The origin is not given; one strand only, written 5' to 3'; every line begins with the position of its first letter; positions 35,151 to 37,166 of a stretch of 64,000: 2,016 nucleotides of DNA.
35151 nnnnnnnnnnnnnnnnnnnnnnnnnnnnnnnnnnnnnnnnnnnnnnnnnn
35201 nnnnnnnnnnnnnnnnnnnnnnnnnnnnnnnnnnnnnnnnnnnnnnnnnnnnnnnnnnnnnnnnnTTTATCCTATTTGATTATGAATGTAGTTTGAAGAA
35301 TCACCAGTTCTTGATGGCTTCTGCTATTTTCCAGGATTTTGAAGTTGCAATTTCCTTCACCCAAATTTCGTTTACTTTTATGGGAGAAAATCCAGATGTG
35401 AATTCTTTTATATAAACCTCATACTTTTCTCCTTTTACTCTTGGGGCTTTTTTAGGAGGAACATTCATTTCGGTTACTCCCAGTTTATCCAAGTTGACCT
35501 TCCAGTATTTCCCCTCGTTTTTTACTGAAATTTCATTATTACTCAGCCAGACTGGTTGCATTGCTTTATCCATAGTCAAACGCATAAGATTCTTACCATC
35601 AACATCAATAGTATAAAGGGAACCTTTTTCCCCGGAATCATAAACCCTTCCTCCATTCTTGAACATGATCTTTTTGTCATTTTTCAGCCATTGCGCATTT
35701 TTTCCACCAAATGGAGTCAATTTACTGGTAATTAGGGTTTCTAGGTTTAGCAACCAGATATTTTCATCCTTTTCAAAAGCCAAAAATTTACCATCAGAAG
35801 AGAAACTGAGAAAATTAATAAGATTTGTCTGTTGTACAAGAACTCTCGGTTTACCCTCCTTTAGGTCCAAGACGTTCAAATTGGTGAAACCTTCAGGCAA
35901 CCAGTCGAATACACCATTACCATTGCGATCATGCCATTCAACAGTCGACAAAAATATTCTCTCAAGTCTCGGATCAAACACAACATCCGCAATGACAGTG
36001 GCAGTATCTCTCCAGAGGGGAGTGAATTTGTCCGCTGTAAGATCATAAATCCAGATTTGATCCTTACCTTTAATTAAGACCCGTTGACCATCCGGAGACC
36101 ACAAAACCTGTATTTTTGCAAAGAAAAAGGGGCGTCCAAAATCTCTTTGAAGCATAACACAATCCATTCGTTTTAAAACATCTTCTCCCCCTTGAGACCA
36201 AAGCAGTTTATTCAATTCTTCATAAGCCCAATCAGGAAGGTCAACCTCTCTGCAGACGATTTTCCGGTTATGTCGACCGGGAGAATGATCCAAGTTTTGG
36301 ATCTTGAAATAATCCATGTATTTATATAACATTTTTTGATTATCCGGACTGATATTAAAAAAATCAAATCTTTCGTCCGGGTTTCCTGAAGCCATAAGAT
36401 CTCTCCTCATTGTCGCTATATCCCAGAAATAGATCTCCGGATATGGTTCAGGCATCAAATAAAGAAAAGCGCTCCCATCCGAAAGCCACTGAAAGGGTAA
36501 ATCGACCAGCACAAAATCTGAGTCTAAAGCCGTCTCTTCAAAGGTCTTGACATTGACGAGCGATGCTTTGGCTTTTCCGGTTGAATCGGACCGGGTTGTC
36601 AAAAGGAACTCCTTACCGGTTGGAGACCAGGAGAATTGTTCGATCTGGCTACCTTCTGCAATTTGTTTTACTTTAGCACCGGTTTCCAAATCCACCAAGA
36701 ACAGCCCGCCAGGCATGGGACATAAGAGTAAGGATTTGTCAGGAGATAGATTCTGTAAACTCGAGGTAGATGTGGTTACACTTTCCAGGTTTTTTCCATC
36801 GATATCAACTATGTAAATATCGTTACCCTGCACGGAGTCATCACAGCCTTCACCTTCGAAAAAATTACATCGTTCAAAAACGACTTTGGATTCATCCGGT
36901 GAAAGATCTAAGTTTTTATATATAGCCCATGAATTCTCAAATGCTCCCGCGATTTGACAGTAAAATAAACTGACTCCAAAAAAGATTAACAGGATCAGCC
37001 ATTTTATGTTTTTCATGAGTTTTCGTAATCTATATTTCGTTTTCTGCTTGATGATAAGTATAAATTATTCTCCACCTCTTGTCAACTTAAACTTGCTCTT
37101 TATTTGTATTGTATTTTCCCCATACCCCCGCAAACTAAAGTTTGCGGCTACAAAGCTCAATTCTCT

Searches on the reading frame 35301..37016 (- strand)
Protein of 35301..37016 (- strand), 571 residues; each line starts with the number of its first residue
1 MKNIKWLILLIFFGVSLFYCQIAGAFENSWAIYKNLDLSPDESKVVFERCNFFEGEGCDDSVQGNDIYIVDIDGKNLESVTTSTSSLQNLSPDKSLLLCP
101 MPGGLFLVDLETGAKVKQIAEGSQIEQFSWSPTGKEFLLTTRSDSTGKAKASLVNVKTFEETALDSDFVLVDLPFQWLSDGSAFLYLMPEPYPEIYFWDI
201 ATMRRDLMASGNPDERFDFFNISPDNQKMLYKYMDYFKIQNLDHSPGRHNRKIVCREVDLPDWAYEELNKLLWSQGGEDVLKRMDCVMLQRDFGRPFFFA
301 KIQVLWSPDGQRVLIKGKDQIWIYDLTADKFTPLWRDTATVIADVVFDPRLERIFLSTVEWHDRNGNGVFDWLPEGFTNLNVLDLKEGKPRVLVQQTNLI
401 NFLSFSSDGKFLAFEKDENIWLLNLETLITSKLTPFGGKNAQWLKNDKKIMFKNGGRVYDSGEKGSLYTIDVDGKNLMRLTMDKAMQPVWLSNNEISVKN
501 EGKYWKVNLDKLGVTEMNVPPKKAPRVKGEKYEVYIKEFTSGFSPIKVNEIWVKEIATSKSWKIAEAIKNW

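Call 68: search_protein_families(library=pfam, proteins=[window:35301-37016:-], max_evalue=0.00001)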
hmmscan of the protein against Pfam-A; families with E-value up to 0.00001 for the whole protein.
window:35301-37016:- (571 aa): 2 families
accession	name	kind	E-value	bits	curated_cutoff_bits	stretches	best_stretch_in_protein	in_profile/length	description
PF25174.1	Beta-prop_THOC3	-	3.2e-09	36.6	305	0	105-145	112-152/272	THOC3 beta-propeller domain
PF00930.27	DPPIV_N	-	1.4e-08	34.4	22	0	375-437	20-82/354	Dipeptidyl peptidase IV (DPP IV) N-terminal region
